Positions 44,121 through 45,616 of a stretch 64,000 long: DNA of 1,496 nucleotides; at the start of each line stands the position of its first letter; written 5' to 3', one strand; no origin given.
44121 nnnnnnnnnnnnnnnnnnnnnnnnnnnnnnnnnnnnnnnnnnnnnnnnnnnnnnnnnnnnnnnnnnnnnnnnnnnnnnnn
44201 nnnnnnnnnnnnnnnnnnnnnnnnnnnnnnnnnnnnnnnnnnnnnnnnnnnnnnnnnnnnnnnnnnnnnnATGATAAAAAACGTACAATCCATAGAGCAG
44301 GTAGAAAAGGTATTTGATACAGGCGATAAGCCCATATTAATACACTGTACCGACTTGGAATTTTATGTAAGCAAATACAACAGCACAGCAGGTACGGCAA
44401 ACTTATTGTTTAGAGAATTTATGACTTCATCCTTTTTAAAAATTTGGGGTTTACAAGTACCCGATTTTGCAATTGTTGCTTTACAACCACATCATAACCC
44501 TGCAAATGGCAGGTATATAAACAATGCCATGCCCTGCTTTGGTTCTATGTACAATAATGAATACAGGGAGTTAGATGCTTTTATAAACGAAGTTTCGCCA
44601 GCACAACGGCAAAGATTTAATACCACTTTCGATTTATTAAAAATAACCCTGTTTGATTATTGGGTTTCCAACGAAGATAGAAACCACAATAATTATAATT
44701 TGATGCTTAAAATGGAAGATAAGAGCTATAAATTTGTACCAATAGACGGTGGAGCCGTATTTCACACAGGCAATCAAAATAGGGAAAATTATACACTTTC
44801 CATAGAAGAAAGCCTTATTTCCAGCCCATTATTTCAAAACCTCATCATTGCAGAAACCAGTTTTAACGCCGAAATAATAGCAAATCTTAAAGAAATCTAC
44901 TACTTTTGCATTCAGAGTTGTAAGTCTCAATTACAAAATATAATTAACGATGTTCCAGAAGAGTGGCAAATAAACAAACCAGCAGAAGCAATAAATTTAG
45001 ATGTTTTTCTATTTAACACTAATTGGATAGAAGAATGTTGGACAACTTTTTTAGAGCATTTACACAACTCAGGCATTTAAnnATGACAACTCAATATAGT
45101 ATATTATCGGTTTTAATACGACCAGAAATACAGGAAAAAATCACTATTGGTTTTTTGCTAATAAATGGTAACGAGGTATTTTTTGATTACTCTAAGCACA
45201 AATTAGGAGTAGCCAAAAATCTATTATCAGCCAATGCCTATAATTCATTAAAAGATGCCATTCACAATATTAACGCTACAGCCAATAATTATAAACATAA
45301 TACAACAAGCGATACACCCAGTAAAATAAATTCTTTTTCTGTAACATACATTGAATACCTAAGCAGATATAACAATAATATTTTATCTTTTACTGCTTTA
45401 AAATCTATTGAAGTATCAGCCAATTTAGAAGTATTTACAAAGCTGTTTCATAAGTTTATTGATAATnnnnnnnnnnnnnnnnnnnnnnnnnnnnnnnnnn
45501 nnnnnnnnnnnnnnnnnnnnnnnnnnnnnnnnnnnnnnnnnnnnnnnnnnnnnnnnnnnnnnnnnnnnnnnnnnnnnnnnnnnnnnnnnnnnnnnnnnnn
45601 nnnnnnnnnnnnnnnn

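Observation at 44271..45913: Tightly coupled HipA-like kinase + DUF3037 pair with no recognisable antitoxin partner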

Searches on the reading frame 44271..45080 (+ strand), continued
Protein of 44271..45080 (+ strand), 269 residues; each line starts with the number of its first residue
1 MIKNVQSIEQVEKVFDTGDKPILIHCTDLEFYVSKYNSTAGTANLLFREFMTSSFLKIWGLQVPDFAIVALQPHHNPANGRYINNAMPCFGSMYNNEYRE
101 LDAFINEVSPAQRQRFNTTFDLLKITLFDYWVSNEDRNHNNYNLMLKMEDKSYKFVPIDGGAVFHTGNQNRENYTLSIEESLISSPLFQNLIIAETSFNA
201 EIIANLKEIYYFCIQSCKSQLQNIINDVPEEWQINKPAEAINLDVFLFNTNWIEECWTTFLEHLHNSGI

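Call 80: search_protein_families(library=pfam, proteins=[L010:2692-6174:+, L015:7793-11056:+, L018:7955-11236:+, L015:3331-5151:+, L018:4895-5986:+, L018:3999-4895:+, L006:7886-8500:+, L012:7970-8491:+, L005:2688-5114:+, L005:5114-5983:+], max_evalue=0.00001)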
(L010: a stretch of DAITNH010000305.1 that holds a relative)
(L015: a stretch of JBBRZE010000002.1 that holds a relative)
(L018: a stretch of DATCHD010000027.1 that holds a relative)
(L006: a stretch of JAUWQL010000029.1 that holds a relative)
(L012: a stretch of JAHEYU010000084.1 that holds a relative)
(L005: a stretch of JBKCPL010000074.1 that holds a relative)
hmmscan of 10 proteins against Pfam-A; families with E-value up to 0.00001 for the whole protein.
L010:2692-6174:+ (1161 aa): 6 families
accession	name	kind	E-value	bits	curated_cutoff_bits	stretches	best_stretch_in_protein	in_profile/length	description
PF04851.21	ResIII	-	9.8e-38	130.1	22.5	1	361-539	3-163/164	Type III restriction enzyme, res subunit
PF08463.15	EcoEI_R_C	-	6.6e-23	82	24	1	1006-1151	1-160/163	EcoEI R protein C-terminal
PF18766.7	SWI2_SNF2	-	1.9e-17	64.1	26.7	1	366-574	2-187/221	SWI2/SNF2 ATPase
PF00270.35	DEAD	-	6.6e-11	42.7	26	1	402-543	13-165/167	DEAD/DEAH box helicase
PF13643.11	DUF4145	-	2.3e-10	40.8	23.1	1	22-104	4-80/88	Domain of unknown function (DUF4145)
PF04313.20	HSDR_N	-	8.7e-08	32.7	25.1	1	144-322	37-193/198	Type I restriction enzyme R protein N terminus (HSDR_N)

L015:7793-11056:+ (1088 aa): 5 families
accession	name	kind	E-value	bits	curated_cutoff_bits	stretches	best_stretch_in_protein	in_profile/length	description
PF11867.13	T1RH-like_C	-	4.5e-125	417.8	26.8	1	756-1083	1-328/329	Type I restriction enzyme HindI endonuclease subunit-like, C-terminal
PF18766.7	SWI2_SNF2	-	1.7e-75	253.9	26.7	1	287-561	1-218/221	SWI2/SNF2 ATPase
PF04313.20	HSDR_N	-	1.1e-54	185.8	25.1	1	12-217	2-196/198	Type I restriction enzyme R protein N terminus (HSDR_N)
PF22679.2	T1R_D3-like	-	2.7e-23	83.6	27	1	666-739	81-156/158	Type I restriction enzyme subunit R domain 3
PF04851.21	ResIII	-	1.7e-18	67.5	22.5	1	320-500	20-163/164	Type III restriction enzyme, res subunit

L018:7955-11236:+ (1094 aa): 5 families
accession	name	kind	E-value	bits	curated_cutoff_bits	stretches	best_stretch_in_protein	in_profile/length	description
PF11867.13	T1RH-like_C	-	3.7e-128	428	26.8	1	754-1081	1-328/329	Type I restriction enzyme HindI endonuclease subunit-like, C-terminal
PF18766.7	SWI2_SNF2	-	4.2e-75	252.6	26.7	1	279-546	1-204/221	SWI2/SNF2 ATPase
PF04313.20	HSDR_N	-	6.4e-54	183.3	25.1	1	4-209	2-196/198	Type I restriction enzyme R protein N terminus (HSDR_N)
PF22679.2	T1R_D3-like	-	7.5e-23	82.1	27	1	666-737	83-156/158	Type I restriction enzyme subunit R domain 3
PF04851.21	ResIII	-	1.3e-18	67.9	22.5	1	329-495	21-163/164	Type III restriction enzyme, res subunit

L015:3331-5151:+ (607 aa): 4 families
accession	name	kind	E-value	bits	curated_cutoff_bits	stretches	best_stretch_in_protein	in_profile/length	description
PF01935.23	DUF87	-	5.1e-38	131.8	23.2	1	138-423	1-219/220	Helicase HerA, central domain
PF05872.18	HerA_C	-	1.6e-09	37.4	22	1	432-542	246-363/502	Helicase HerA-like C-terminal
PF01580.24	FtsK_SpoIIIE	-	7.2e-07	29.3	24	0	152-187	32-66/221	FtsK/SpoIIIE family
PF10412.15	TrwB_AAD_bind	-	3.7e-06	26.5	20.5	0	159-203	14-55/387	Type IV secretion-system coupling protein DNA-binding domain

L018:4895-5986:+ (364 aa): 1 family
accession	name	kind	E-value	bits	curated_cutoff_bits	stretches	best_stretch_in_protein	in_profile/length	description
PF01420.25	Methylase_S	-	1.2e-43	149.7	22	2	1-154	1-167/168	Type I restriction modification DNA specificity domain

L018:3999-4895:+ (299 aa): 1 family
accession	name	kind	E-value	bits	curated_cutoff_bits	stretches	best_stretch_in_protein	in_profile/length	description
PF02498.22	Bro-N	-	4.1e-11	43.8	25.6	1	27-115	8-88/96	BRO family, N-terminal domain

L006:7886-8500:+ (205 aa): 0 families

L012:7970-8491:+ (174 aa): 0 families

L005:2688-5114:+ (809 aa): 3 families
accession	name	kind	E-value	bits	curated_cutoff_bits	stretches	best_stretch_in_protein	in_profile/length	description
PF07669.17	Eco57I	-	2.1e-33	116.3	25.3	1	129-404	1-160/171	Eco57I restriction-modification methylase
PF20473.4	MmeI_Mtase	-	4.4e-11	42.9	27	1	31-232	9-168/259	MmeI, DNA-methyltransferase domain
PF12950.13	TaqI_C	-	3.9e-06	27.6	26.5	1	648-738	14-101/118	TaqI-like C-terminal specificity domain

L005:5114-5983:+ (290 aa): 0 families

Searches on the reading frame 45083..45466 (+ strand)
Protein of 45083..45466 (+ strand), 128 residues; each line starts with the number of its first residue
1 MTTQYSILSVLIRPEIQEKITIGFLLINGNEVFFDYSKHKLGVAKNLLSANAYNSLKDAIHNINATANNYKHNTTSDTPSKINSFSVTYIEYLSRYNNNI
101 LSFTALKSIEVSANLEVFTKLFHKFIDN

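Call 55: find_homologous_proteins(query=A3, max_evalue=0.001)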
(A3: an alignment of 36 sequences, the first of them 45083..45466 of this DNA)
Query A3 (36 sequences) (128 aa, profile of the alignment): 27 proteins with E <= 0.001 among 1004 candidates.
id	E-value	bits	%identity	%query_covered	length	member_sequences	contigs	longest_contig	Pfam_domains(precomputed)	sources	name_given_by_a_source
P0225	2.3e-35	139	52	100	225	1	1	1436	-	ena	-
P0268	2.1e-34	136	52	99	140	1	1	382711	-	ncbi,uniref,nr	ncbi:hypothetical protein [Niastella populi]|uniref:DUF3037 domain-containing protein n=1 Tax=Niaste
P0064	3.3e-34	136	59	99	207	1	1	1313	-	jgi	jgi:hypothetical protein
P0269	1.0e-33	134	37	100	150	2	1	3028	-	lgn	-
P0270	1.1e-33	134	40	98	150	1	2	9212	-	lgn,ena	-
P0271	1.9e-33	133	56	100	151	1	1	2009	-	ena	-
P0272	3.9e-33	132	39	99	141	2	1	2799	-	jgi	jgi:hypothetical protein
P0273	4.4e-33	132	40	99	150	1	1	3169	-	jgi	jgi:hypothetical protein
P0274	9.7e-33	131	36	99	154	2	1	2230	-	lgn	-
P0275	1.7e-32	130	37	99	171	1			-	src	-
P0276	7.1e-32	128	39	99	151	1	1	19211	-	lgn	-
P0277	8.8e-32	128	35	96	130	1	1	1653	-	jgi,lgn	jgi:hypothetical protein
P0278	4.7e-31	125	44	100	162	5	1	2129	-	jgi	-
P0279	2.0e-30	123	55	100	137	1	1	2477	-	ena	-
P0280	2.1e-29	120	54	84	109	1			-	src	-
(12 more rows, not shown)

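Call 86: find_encoding_contigs(protein=P0268, flank=4000, max_places=3)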
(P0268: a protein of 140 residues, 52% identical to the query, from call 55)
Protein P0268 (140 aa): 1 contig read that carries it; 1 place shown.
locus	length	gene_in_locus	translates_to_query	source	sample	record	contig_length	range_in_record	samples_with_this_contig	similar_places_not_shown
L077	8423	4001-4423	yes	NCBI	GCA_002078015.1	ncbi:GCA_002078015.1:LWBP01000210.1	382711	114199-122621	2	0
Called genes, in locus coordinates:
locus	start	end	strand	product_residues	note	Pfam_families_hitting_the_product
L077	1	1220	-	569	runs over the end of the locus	PF04326:SLFN_AlbA_2, PF13749:HATPase_c_4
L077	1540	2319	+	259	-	PF00149:Metallophos, PF12850:Metallophos_2 (faint)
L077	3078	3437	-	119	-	-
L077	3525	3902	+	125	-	PF01863:YgjP-like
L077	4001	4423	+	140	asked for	-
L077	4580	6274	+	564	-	PF13229:Beta_helix, PF18962:Por_Secre_tail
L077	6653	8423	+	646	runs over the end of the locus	PF18962:Por_Secre_tail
